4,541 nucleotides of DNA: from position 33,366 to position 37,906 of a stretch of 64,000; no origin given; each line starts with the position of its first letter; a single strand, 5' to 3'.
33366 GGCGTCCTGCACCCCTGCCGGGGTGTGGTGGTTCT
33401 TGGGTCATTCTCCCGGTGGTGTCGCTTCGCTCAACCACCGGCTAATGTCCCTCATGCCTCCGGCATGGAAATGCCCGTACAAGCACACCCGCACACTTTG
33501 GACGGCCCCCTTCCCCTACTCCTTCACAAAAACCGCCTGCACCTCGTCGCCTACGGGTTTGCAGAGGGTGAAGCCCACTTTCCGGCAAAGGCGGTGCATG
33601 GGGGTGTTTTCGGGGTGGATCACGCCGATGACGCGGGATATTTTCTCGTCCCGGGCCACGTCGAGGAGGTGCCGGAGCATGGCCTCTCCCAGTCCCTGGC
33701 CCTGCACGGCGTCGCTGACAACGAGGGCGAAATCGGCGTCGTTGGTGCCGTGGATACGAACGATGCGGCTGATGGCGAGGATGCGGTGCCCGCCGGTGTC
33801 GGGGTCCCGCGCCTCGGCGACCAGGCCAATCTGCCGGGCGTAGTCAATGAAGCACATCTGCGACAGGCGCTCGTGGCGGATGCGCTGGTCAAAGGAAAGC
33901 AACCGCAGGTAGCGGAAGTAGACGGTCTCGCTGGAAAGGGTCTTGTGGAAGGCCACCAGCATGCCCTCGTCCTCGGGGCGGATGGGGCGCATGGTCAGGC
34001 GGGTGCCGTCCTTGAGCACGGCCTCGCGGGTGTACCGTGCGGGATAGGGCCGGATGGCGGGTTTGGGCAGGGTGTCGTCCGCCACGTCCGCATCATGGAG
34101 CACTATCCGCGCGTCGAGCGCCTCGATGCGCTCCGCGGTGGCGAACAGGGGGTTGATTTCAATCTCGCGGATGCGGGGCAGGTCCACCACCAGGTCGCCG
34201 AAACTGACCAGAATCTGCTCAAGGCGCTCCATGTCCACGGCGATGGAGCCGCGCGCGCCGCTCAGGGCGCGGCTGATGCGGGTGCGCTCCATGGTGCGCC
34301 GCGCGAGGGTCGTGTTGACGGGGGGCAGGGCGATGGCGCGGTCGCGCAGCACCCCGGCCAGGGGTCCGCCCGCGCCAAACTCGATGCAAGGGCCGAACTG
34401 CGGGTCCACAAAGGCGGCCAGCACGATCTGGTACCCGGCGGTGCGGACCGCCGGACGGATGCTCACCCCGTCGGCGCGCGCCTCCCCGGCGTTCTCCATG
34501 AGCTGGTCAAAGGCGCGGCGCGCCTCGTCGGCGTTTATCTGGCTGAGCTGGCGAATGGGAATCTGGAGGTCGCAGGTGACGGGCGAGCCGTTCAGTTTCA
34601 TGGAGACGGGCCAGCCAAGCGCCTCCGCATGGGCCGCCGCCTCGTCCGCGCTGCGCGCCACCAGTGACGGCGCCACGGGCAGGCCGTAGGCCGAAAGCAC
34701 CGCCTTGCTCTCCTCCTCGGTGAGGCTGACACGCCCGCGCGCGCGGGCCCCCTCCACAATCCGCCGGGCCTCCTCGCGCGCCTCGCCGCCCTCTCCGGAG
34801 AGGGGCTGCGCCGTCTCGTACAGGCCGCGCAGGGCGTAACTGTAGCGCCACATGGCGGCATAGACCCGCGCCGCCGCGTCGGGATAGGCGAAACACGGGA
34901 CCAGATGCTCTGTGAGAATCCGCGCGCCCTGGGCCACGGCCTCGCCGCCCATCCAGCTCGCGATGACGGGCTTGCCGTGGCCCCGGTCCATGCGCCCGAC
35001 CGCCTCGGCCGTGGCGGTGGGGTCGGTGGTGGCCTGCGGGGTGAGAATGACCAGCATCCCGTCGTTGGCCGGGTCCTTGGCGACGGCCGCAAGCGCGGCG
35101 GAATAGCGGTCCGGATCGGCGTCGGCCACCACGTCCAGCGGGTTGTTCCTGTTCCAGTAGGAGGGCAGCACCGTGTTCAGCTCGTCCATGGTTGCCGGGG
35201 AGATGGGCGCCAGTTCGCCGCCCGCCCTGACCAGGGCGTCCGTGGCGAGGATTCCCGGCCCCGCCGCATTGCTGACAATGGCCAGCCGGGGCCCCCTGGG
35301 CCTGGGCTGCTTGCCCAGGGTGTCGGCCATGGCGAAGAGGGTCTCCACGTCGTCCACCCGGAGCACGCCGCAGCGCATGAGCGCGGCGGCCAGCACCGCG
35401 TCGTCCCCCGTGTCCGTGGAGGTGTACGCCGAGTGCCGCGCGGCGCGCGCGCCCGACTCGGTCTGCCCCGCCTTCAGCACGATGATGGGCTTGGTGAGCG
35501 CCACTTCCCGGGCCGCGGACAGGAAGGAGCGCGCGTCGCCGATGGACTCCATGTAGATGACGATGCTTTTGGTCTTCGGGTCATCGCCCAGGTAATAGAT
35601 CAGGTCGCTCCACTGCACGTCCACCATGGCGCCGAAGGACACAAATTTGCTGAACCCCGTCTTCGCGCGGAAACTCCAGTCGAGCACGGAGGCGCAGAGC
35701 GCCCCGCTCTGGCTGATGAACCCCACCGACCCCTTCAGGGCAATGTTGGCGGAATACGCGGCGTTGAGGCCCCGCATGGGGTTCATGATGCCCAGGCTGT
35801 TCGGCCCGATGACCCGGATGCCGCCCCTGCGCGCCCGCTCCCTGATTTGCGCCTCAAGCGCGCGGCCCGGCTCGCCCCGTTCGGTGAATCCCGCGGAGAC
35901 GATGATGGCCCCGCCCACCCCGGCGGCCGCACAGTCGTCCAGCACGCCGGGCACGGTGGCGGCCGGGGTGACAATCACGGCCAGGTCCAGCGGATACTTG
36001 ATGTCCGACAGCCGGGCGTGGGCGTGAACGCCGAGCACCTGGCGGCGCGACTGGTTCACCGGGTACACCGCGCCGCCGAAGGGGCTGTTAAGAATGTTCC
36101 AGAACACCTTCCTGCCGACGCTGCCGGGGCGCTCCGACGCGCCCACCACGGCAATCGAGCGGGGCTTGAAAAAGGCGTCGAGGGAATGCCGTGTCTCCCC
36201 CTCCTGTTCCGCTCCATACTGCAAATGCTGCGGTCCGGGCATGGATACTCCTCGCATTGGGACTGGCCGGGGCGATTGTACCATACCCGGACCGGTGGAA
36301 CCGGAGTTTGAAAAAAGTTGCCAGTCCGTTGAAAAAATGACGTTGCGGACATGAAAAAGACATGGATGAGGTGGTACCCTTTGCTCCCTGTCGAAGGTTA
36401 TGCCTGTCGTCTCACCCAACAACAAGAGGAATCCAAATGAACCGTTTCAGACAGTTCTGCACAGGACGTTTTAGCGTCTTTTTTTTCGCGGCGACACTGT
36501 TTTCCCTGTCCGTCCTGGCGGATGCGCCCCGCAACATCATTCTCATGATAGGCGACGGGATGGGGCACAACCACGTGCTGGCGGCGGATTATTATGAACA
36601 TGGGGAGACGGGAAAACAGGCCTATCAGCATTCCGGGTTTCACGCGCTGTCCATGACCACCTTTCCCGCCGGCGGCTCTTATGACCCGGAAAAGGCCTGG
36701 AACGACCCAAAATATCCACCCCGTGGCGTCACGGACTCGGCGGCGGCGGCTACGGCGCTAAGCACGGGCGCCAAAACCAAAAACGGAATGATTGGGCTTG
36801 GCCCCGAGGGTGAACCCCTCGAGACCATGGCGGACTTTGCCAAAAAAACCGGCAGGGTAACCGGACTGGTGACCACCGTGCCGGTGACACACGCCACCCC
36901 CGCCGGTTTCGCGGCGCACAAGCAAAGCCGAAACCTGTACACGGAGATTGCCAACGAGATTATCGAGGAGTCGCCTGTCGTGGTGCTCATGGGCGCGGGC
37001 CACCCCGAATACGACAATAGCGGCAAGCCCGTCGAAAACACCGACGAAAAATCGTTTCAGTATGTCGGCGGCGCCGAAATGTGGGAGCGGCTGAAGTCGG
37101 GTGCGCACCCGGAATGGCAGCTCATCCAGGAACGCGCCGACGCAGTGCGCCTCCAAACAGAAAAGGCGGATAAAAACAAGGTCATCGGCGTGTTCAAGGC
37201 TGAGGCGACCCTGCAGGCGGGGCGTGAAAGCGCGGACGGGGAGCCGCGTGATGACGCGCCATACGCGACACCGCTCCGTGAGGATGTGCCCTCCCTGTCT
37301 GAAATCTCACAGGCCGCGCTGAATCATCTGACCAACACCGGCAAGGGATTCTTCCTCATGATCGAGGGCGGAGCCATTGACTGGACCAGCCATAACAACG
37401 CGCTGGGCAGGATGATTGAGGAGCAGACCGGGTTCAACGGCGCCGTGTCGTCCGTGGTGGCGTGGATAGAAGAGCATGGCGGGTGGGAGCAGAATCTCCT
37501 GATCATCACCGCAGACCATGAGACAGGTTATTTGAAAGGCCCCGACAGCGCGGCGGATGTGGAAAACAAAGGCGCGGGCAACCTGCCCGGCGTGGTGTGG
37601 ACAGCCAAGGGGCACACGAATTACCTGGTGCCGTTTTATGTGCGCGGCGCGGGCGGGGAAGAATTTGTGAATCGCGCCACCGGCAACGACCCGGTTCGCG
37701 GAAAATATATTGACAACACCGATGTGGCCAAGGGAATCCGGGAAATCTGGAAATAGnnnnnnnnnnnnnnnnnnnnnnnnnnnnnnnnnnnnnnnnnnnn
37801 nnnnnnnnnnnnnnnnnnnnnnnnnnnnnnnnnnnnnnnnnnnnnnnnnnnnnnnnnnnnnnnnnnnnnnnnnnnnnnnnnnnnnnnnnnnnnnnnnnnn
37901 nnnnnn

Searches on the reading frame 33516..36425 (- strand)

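Call 9: search_protein_families(library=pfam, proteins=[window:33516-36425:-])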
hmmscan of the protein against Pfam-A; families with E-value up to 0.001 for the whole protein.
window:33516-36425:- (969 aa): 8 families
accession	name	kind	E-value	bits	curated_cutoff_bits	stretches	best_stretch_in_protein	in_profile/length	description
PF13549.11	ATP-grasp_5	-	8e-58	195.8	27.6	1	560-776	2-221/221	ATP-grasp domain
PF13607.11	Succ_CoA_lig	-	5e-47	159.6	27.4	1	231-370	1-138/138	Succinyl-CoA ligase like flavodoxin domain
PF13380.12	CoA_binding_2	-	5.2e-24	85.4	22.8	1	89-215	1-115/116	CoA binding domain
PF13302.13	Acetyltransf_3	-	1.7e-11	45.4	25.4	1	809-953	1-138/138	Acetyltransferase (GNAT) domain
PF19045.5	Ligase_CoA_2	-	4.5e-11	43.5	23.7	1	382-528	2-154/162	Ligase-CoA domain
PF00583.31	Acetyltransf_1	-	5.3e-08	33.6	20.7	1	897-952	61-116/116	Acetyltransferase (GNAT) family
PF02629.25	CoA_binding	-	3.7e-07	31.2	22.3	1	87-179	2-97/97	CoA binding domain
PF13508.13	Acetyltransf_7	-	6.4e-05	23.7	27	1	884-953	16-83/84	Acetyltransferase (GNAT) domain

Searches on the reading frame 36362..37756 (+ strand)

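Call 9: search_protein_families(library=pfam, proteins=[window:36362-37756:+])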
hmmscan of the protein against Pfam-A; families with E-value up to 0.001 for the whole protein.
window:36362-37756:+ (464 aa): 1 family
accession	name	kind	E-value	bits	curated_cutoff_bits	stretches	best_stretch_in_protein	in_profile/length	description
PF00245.25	Alk_phosphatase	-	3.8e-56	191.3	24.4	1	57-395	2-321/423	Alkaline phosphatase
